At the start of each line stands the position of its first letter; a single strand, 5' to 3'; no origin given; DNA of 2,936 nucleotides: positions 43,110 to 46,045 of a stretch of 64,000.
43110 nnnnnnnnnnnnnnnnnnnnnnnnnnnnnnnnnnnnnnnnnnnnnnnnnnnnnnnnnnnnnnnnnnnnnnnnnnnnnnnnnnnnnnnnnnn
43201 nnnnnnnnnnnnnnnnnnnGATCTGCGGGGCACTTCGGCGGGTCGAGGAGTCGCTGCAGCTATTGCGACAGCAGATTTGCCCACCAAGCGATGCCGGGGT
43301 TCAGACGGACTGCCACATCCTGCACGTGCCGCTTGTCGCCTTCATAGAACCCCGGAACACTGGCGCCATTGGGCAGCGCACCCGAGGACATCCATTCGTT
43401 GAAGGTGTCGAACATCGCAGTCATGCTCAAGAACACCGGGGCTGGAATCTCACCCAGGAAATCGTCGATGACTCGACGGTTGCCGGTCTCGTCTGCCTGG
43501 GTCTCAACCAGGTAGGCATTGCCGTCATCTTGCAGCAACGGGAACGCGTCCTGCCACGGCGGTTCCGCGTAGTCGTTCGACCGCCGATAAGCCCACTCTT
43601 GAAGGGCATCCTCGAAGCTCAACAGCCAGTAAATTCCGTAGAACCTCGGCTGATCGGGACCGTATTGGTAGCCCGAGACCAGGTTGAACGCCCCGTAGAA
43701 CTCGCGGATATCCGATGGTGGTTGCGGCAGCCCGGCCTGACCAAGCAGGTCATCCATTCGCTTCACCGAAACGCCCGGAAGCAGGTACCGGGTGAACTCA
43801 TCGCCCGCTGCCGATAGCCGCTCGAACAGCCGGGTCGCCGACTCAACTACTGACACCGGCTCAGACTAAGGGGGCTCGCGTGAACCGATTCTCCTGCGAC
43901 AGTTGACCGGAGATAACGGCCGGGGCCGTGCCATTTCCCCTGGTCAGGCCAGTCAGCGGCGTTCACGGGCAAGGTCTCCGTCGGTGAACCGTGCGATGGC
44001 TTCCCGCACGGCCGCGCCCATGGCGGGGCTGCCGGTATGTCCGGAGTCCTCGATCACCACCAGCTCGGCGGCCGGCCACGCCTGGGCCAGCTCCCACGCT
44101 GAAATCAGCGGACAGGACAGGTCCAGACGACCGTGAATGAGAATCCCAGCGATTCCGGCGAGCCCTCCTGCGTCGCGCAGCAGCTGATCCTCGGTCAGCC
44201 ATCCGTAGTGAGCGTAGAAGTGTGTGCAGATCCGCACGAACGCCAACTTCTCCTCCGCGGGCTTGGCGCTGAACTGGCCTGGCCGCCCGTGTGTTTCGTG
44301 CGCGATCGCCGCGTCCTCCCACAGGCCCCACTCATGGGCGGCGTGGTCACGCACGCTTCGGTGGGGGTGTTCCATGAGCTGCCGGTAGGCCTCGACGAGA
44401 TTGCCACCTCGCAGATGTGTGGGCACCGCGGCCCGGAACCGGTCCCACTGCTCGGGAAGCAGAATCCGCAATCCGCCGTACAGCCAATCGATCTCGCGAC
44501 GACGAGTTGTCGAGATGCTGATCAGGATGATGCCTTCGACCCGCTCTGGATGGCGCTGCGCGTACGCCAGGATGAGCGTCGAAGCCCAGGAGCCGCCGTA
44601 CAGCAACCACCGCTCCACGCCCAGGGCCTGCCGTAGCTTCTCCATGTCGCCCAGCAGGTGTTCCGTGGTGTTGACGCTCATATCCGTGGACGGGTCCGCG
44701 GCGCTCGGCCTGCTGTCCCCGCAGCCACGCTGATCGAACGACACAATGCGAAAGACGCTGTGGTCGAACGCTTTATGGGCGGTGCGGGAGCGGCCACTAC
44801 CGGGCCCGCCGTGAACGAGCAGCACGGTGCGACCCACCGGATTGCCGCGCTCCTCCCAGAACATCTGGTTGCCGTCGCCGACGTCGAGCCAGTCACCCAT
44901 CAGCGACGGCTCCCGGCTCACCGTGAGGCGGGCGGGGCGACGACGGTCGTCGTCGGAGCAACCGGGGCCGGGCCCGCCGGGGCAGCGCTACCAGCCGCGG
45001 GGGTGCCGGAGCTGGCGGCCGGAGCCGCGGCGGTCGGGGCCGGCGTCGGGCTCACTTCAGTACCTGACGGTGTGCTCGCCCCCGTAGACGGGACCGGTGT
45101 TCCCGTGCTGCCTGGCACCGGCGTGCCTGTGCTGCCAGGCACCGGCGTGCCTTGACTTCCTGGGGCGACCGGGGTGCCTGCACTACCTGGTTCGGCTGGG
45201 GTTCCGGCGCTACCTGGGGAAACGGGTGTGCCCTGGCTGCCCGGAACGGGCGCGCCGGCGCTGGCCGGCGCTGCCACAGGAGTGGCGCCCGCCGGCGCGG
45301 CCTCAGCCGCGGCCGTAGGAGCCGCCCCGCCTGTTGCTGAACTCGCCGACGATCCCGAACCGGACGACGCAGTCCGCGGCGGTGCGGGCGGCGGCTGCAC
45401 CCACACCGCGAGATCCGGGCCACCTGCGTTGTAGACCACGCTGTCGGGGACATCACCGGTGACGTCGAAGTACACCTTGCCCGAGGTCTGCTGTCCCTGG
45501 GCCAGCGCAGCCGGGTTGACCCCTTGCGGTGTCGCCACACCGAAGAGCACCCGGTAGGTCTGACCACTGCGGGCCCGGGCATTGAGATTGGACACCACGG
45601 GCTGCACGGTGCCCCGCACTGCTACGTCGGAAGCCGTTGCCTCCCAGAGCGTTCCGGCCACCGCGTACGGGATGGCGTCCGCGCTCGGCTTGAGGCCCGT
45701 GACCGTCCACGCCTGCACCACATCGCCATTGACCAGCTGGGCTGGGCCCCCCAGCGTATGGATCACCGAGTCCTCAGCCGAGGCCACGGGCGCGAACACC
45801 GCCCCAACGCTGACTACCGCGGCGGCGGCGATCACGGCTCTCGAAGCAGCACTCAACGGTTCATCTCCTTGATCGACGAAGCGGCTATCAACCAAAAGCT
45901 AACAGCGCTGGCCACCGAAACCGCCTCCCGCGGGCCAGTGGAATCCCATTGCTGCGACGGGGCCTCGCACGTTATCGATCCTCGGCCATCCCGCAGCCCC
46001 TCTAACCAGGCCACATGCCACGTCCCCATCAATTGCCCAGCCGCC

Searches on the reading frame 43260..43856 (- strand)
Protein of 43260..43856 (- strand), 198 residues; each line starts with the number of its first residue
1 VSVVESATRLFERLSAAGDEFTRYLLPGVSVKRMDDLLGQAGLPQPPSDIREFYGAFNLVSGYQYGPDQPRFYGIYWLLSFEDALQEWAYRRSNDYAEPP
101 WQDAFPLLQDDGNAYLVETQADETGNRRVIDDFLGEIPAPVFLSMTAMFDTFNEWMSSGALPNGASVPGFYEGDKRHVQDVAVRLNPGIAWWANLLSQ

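Call 5: search_protein_families(library=pfam, proteins=[window:43260-43856:-])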
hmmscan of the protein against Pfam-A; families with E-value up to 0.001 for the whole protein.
window:43260-43856:- (198 aa): 0 families

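Call 62: search_protein_families(library=pfam, max_evalue=1, proteins=[window:43260-43856:-])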
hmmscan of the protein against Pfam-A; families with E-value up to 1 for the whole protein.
window:43260-43856:- (198 aa): 1 family
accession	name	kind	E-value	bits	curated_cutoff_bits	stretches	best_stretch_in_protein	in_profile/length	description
PF09346.15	SMI1_KNR4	-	0.003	18.6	25.4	1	47-157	19-124/125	SMI1 / KNR4 family (SUKH-1)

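Call 85: search_protein_families(library=padloc, proteins=[window:43260-43856:-], max_evalue=0.01)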
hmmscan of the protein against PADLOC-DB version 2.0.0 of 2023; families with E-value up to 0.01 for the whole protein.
window:43260-43856:- (198 aa): 0 families

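Call 86: search_protein_families(library=phrogs, proteins=[window:43260-43856:-], max_evalue=0.001)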
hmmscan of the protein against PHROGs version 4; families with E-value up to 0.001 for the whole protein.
window:43260-43856:- (198 aa): 0 families

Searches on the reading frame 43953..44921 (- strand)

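Call 5: search_protein_families(library=pfam, proteins=[window:43953-44921:-])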
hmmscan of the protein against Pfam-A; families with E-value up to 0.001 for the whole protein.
window:43953-44921:- (322 aa): 5 families
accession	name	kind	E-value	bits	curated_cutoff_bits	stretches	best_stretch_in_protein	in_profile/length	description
PF00561.26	Abhydrolase_1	-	1.1e-30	107.5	25.8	1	32-296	2-239/245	alpha/beta hydrolase fold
PF12697.13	Abhydrolase_6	-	2.3e-09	38.7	26.3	1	33-299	1-206/217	Alpha/beta hydrolase family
PF12146.15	Hydrolase_4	-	4.1e-08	33.2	27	1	31-135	5-108/239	Serine aminopeptidase, S33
PF03096.20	Ndr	-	6.1e-05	22.3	23.3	1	74-149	70-145/283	Ndr family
PF08386.16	Abhydrolase_4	-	0.00022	21.8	21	1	260-312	38-90/103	TAP-like protein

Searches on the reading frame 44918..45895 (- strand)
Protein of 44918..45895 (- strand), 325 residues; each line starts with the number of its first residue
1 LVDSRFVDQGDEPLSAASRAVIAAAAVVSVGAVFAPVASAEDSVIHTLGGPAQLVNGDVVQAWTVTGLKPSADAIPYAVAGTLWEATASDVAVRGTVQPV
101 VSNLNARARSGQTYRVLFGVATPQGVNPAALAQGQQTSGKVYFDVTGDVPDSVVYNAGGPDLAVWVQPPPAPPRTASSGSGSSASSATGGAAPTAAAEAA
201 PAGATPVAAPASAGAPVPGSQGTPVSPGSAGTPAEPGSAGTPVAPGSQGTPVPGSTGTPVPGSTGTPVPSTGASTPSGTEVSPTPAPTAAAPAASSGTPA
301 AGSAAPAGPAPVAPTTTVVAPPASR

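Call 5: search_protein_families(library=pfam, proteins=[window:44918-45895:-])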
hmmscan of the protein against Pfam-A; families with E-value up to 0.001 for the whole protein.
window:44918-45895:- (325 aa): 1 family
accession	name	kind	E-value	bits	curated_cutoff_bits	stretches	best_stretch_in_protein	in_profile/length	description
PF09167.16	DUF1942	-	2e-51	173.7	22.4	1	45-165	3-123/123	Domain of unknown function (DUF1942)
